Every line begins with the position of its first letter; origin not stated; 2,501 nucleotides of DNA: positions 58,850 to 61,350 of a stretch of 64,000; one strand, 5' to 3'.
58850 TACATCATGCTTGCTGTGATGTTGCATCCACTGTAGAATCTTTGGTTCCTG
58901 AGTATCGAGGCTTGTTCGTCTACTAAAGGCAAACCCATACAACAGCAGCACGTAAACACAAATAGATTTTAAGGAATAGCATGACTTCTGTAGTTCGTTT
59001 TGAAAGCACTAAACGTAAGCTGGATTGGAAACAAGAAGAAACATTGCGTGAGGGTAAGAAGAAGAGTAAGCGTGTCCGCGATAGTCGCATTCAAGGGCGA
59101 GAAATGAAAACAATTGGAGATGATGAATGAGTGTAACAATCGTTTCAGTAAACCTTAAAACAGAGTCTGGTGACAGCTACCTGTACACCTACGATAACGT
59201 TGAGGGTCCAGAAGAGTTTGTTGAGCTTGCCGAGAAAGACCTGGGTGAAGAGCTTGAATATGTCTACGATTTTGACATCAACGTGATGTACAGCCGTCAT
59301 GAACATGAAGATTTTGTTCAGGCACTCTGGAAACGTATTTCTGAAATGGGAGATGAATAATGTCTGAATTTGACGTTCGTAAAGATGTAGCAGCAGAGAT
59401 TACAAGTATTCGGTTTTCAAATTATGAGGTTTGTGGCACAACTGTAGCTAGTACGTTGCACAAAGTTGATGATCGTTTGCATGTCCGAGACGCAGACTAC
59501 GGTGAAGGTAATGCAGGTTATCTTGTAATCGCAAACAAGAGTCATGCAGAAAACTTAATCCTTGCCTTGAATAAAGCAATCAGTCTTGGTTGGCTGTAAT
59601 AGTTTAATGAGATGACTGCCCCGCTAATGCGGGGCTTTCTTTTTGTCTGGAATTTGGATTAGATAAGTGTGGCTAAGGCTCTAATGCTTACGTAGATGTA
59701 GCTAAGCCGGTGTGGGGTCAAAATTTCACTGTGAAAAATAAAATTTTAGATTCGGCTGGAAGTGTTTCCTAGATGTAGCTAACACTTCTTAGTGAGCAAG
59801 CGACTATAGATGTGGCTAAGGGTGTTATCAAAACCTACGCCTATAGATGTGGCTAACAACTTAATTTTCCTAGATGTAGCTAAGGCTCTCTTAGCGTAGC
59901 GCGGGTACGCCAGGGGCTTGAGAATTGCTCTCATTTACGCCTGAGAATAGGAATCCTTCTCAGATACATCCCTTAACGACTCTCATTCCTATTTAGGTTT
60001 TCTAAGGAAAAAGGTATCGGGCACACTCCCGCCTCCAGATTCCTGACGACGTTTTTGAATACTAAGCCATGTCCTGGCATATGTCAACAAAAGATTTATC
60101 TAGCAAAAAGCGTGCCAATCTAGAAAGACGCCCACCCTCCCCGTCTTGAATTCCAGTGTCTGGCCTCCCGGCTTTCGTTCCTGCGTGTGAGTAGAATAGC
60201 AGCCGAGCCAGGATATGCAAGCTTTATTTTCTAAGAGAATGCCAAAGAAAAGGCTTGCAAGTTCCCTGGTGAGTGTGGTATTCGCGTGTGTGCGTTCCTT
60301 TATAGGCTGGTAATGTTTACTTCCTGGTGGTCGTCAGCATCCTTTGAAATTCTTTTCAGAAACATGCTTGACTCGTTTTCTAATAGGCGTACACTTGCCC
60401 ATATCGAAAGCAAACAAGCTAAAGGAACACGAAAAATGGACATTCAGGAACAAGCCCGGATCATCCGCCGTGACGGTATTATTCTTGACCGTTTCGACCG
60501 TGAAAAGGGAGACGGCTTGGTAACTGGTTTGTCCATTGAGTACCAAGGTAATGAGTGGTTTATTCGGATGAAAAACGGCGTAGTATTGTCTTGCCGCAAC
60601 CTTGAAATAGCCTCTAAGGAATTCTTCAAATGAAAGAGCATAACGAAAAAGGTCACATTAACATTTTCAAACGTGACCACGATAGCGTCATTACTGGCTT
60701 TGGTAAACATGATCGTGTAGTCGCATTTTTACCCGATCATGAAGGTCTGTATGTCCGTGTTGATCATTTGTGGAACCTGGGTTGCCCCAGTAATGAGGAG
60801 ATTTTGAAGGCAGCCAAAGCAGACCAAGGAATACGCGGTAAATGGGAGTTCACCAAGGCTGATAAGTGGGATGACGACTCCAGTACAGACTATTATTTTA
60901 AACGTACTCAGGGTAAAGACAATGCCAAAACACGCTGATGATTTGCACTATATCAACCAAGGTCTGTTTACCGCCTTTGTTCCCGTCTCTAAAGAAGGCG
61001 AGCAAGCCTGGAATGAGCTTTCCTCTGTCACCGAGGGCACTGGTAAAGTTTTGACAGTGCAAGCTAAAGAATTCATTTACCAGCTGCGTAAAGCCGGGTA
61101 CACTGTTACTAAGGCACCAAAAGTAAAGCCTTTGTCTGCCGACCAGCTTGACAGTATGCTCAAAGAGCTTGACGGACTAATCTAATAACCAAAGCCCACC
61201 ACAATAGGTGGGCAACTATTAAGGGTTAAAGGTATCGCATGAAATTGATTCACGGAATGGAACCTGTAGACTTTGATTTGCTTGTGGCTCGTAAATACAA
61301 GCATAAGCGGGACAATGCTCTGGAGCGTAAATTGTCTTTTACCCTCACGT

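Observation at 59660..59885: Six direct iterons, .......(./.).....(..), lie in a non-coding gap between transcription units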

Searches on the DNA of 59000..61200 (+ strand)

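Call 4: search_dna_similar(query=window:59000-61000:+, collection=phages, mode=near, max_rows=30)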
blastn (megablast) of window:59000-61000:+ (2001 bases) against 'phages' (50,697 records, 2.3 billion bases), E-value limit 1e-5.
No match.

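Call 15: search_rna_families(source=window, start=59000, end=61000, threshold=evalue, max_evalue=1)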
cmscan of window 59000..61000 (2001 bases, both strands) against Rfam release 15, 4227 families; matches with E-value up to 1: 2.
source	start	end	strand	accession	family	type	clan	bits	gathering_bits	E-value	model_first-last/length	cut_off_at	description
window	59585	59642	+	RF00513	Trp_leader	Cis-reg; leader;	-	22.4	41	0.14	1-100/100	no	Tryptophan operon leader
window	60046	60116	-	RF03032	narK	Cis-reg;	-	19.8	43.2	0.75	1-72/72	no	narK RNA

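Call 70: search_dna_similar(query=window:59300-61200:+, collection=phages, mode=distant, max_rows=10)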
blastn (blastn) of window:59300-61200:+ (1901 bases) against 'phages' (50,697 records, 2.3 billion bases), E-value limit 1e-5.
Records with a match: 42; places in all: 42; records where one place covers at least 80% of the query: 0.
Best place of each record, by identity: 90-95% 2; 80-90% 39; 60-80% 1.
By first word of the organism name: Pseudomonas 41; Pectobacterium 1.
By host as written in the record: Pseudomonas syringae pv. actinidiae 12; Pseudomonas syringae pv. porri LMG 28495 8; - 4; Pseudomonas fluorescens SA1 2; Pseudomonas syringae pv. Tomato 99TK 2; Pseudomonas sp. 2; Pseudomonas syringae pv. actinidiae ICMP 18800 2; Pseudomonas syringae pv. actinidiae K7#8 2; and 8 more.
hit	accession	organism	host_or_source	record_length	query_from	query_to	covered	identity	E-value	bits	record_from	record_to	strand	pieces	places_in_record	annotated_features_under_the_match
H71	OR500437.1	Pseudomonas phage vB_PF_Y1-MI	Pseudomonas fluorescens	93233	812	885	4%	84.0%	1e-10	75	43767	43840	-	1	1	none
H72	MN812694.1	Pectobacterium phage Bobbio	Dickeya dianthicola F101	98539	823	902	4%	77.5%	2e-7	64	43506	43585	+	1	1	record has no annotation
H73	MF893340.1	Pseudomonas phage PPSC2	Pseudomonas fluorescens SA1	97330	823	891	4%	89.9%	4e-15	91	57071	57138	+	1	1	none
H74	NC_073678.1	Pseudomonas phage PPSC2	Pseudomonas fluorescens SA1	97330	823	891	4%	89.9%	4e-15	91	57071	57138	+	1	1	none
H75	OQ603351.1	Pseudomonas phage Ep020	Pseudomonas sp. AY2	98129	823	889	4%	86.8%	8e-12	80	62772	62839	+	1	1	record has no annotation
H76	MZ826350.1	Pseudomonas phage M5.1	Pseudomonas syringae pv. Tomato 99TK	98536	823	889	4%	85.3%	1e-10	75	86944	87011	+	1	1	none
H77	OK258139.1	Pseudomonas phage COT4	Pseudomonas sp.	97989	823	889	4%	85.3%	1e-10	75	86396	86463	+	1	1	none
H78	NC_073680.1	Pseudomonas phage M5.1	Pseudomonas syringae pv. Tomato 99TK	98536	823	889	4%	85.3%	1e-10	75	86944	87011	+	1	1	none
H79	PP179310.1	Pseudomonas phage Pyxpy01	Pseudomonas syringae P1.01.01B03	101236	823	890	4%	83.8%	4e-9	71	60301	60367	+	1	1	none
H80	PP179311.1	Pseudomonas phage Pyxpy02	Pseudomonas syringae 19B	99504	823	890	4%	83.8%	4e-9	71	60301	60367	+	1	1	none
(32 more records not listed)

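Call 71: get_annotated_region(hit=H73, flank=3000)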
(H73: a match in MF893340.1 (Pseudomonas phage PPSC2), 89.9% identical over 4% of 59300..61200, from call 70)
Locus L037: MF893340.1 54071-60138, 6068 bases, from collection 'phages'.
description: Pseudomonas phage PPSC2, complete genome.
organism: Pseudomonas phage PPSC2 (NCBI taxid 2041350)
taxonomy: Viruses; Duplodnaviria; Heunggongvirae; Uroviricota; Caudoviricetes; Otagovirus
host: Pseudomonas fluorescens SA1; source: soil; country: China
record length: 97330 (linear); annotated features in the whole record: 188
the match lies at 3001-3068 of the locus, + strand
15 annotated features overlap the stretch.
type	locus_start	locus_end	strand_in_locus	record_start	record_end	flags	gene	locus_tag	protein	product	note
CDS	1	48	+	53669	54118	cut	-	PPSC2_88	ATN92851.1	hypothetical protein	orf88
CDS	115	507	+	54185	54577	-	-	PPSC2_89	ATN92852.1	hypothetical protein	orf89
CDS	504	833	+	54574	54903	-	-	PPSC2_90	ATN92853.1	putative anti-sigma factor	orf90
CDS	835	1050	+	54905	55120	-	-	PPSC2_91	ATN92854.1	hypothetical protein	orf91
CDS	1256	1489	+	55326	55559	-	-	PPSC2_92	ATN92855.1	hypothetical protein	orf92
CDS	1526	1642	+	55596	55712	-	-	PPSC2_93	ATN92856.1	hypothetical protein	orf93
CDS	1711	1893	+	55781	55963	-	-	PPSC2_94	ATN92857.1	hypothetical protein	orf94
CDS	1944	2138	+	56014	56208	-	-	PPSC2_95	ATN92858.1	hypothetical protein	orf95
CDS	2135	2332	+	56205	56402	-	-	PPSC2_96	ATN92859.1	hypothetical protein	orf96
CDS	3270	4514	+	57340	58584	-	-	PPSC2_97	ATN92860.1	hypothetical protein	orf97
CDS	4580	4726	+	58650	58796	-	-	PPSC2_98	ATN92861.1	hypothetical protein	orf98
CDS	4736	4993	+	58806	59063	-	-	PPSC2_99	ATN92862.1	hypothetical protein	orf99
CDS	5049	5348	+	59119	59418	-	-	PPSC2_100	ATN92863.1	hypothetical protein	orf100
CDS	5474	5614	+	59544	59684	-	-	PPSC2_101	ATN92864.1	hypothetical protein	orf101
CDS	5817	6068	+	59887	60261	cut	-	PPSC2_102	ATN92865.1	hypothetical protein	orf102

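Call 73: search_dna_similar(query=window:59886-60440:+, collection=phages, mode=distant, max_rows=60, max_evalue=0.001)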
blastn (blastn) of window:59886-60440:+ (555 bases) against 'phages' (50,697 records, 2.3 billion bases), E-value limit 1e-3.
Records with a match: 42; places in all: 42; records where one place covers at least 80% of the query: 0.
Best place of each record, by identity: 90-95% 2; 80-90% 39; 60-80% 1.
By first word of the organism name: Pseudomonas 41; Pectobacterium 1.
By host as written in the record: Pseudomonas syringae pv. actinidiae 12; Pseudomonas syringae pv. porri LMG 28495 8; - 4; Pseudomonas fluorescens SA1 2; Pseudomonas syringae pv. Tomato 99TK 2; Pseudomonas sp. 2; Pseudomonas syringae pv. actinidiae ICMP 18800 2; Pseudomonas syringae pv. actinidiae K7#8 2; and 8 more.
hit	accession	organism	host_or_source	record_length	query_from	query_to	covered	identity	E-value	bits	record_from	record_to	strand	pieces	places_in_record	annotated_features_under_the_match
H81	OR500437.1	Pseudomonas phage vB_PF_Y1-MI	Pseudomonas fluorescens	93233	226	299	13%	84.0%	3e-11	75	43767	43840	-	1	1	none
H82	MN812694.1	Pectobacterium phage Bobbio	Dickeya dianthicola F101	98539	237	316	14%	77.5%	5e-8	64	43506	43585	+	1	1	record has no annotation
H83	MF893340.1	Pseudomonas phage PPSC2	Pseudomonas fluorescens SA1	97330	237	305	12%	89.9%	1e-15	91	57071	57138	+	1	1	none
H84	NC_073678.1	Pseudomonas phage PPSC2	Pseudomonas fluorescens SA1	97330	237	305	12%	89.9%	1e-15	91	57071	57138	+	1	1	none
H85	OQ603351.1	Pseudomonas phage Ep020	Pseudomonas sp. AY2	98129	237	303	12%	86.8%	2e-12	80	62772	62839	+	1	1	record has no annotation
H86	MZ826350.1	Pseudomonas phage M5.1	Pseudomonas syringae pv. Tomato 99TK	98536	237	303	12%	85.3%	3e-11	75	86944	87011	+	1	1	none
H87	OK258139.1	Pseudomonas phage COT4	Pseudomonas sp.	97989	237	303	12%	85.3%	3e-11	75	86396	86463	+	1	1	none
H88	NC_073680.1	Pseudomonas phage M5.1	Pseudomonas syringae pv. Tomato 99TK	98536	237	303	12%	85.3%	3e-11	75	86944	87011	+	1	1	none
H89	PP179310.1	Pseudomonas phage Pyxpy01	Pseudomonas syringae P1.01.01B03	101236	237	304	12%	83.8%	1e-9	71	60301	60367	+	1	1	none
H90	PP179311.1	Pseudomonas phage Pyxpy02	Pseudomonas syringae 19B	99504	237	304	12%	83.8%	1e-9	71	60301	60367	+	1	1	none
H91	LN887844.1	Pseudomonas phage VCM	-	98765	237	303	12%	83.8%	1e-9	71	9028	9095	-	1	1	none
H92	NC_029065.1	Pseudomonas phage VCM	-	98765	237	303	12%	83.8%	1e-9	71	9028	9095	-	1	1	none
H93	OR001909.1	Pseudomonas phage 16Q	Pseudomonas syringae pv. syringae 16QsV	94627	237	299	11%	88.9%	2e-13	83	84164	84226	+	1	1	hypothetical protein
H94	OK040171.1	Pseudomonas phage PHB09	Pseudomonas syringae pv. actinidiae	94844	239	299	11%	91.8%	4e-15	89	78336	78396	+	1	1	hypothetical protein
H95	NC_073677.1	Pseudomonas phage PHB09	Pseudomonas syringae pv. actinidiae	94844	239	299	11%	91.8%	4e-15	89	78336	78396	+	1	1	hypothetical protein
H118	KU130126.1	Pseudomonas phage vB_PsyM_KIL1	Pseudomonas syringae pv. porri LMG 28495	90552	237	299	11%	81.0%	6e-7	61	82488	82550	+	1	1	promoter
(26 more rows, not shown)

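Call 74: get_annotated_region(hit=H118, flank=2500)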
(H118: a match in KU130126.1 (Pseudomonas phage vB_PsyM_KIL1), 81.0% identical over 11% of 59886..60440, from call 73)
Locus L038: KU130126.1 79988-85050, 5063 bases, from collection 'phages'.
description: Pseudomonas phage vB_PsyM_KIL1, complete genome.
organism: Pseudomonas phage vB_PsyM_KIL1 (NCBI taxid 1777065)
taxonomy: Viruses; Duplodnaviria; Heunggongvirae; Uroviricota; Caudoviricetes; Flaumdravirus; Flaumdravirus KIL4
host: Pseudomonas syringae pv. porri LMG 28495; source: -; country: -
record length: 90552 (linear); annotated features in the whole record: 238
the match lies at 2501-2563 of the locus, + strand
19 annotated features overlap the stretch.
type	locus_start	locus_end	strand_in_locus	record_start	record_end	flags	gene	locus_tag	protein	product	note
CDS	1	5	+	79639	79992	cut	-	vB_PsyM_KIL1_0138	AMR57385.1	hypothetical protein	-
CDS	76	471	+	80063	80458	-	-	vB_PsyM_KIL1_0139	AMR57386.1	putative anti-sigma factor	-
CDS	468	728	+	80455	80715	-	-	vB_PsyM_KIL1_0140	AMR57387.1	hypothetical protein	-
CDS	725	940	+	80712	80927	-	-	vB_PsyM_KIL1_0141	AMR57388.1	hypothetical protein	-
CDS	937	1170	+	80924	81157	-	-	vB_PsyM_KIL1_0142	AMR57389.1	hypothetical protein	-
CDS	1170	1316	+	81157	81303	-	-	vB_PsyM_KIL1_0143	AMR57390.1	hypothetical protein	-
CDS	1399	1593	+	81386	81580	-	-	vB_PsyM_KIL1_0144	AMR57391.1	hypothetical protein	-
regulatory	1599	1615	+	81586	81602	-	-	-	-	terminator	-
CDS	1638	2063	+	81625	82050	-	-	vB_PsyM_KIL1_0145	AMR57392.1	putative restriction endonuclease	-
regulatory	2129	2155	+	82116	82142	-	-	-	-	promoter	-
regulatory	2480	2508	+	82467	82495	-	-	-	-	promoter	-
regulatory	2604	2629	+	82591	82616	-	-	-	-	promoter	-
regulatory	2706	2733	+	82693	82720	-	-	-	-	promoter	-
CDS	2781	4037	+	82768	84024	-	-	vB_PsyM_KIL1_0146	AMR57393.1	hypothetical protein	-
regulatory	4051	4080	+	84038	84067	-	-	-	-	promoter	-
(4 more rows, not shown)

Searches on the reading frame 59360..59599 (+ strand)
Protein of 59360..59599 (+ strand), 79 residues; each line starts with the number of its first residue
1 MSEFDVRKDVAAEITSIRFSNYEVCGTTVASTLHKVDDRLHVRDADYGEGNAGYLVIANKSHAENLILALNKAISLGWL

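Call 22: find_related_loci(query=window:59360-59599:+, collection=viral_contigs, flank=6000)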
Query window:59360-59599:+ (79 aa) in viral_contigs; peptide patterns used: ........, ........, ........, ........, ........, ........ (x = any residue, [..] = any of these).
3 stretches matched a pattern; 1 encode a relative of the query (tblastn E <= 1e-3); 1 distinct loci.
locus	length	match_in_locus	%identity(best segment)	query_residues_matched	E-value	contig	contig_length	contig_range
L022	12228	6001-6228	46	1-79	8e-14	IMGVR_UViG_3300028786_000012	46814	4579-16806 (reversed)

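Call 49: find_encoding_contigs(protein=window:59360-59599:+, flank=10000, max_places=10)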
Protein window:59360-59599:+ (79 aa): 3 contigs read that carry it; 2 places shown.
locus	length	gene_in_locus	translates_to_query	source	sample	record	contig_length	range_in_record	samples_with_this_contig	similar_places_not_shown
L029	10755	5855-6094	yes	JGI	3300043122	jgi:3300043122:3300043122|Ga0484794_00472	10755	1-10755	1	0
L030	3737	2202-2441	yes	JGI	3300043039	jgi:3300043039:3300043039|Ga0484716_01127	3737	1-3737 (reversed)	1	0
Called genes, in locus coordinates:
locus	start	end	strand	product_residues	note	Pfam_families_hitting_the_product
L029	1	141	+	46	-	?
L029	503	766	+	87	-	-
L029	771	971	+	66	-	-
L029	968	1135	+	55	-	-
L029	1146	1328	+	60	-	-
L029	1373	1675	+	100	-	-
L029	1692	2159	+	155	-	-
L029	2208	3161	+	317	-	PF23942:DUF7277, PF23940:DUF7275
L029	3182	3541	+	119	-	-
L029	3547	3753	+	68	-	-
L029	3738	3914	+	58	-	-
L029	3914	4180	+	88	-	-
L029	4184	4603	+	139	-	-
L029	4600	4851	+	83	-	-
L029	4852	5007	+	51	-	-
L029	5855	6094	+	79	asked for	-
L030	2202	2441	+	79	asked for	-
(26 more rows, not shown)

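Call 94: search_protein_families(library=pfam, proteins=[window:59360-59599:+], max_evalue=1)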
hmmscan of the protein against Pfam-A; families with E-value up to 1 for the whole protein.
window:59360-59599:+ (79 aa): 2 families
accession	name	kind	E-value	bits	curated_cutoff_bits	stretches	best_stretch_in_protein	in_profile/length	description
PF17633.7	DUF5514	-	0.042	14.5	27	1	13-51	9-47/142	Family of unknown function (DUF5514)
PF23843.2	DUF7210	-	0.14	12.2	27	0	32-47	14-29/38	Domain of unknown function (DUF7210)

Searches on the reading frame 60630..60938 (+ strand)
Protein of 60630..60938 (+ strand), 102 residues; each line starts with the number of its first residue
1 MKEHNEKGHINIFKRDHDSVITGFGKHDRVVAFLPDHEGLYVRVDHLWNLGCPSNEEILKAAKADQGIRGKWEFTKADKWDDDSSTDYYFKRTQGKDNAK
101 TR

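Call 23: find_related_loci(query=window:60630-60938:+, collection=viral_contigs, flank=6000)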
Query window:60630-60938:+ (102 aa) in viral_contigs; peptide patterns used: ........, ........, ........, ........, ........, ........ (x = any residue, [..] = any of these).
10 stretches matched a pattern; 1 encode a relative of the query (tblastn E <= 1e-3); 1 distinct loci.
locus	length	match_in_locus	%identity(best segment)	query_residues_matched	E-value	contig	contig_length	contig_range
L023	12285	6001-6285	80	1-95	2e-51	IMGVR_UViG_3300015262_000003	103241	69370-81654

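Call 64: find_related_loci(query=L023:11124-11369:+, collection=viral_contigs, flank=10000)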
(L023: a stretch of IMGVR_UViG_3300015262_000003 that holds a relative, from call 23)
Query L023:11124-11369:+ (81 aa) in viral_contigs; peptide patterns used: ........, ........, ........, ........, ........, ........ (x = any residue, [..] = any of these).
10 stretches matched a pattern; 1 encode a relative of the query (tblastn E <= 1e-3); 1 distinct loci.
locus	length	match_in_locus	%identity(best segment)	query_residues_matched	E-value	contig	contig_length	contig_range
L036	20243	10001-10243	100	1-81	4e-55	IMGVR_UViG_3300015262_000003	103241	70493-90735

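Call 75: search_dna_similar(query=window:60630-60938:+, collection=phages, mode=protein, max_rows=10, max_evalue=0.001)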
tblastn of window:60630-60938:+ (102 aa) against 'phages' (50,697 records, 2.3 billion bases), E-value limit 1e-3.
Records with a match: 1; places in all: 1; records where one place covers at least 80% of the query: 1.
Best place of each record, by identity: <60% 1.
By first word of the organism name: Vibrio 1.
By host as written in the record: Vibrio sp. 1.
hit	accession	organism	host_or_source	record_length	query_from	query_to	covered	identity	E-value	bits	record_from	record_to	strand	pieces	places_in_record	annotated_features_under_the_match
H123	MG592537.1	Vibrio phage 1.170.O._10N.261.52.C3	Vibrio sp.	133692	4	92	87%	47.9%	4e-20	89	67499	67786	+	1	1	hypothetical protein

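Call 94: search_protein_families(library=pfam, proteins=[window:60630-60938:+], max_evalue=1)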
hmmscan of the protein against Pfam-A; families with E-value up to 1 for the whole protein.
window:60630-60938:+ (102 aa): 0 families
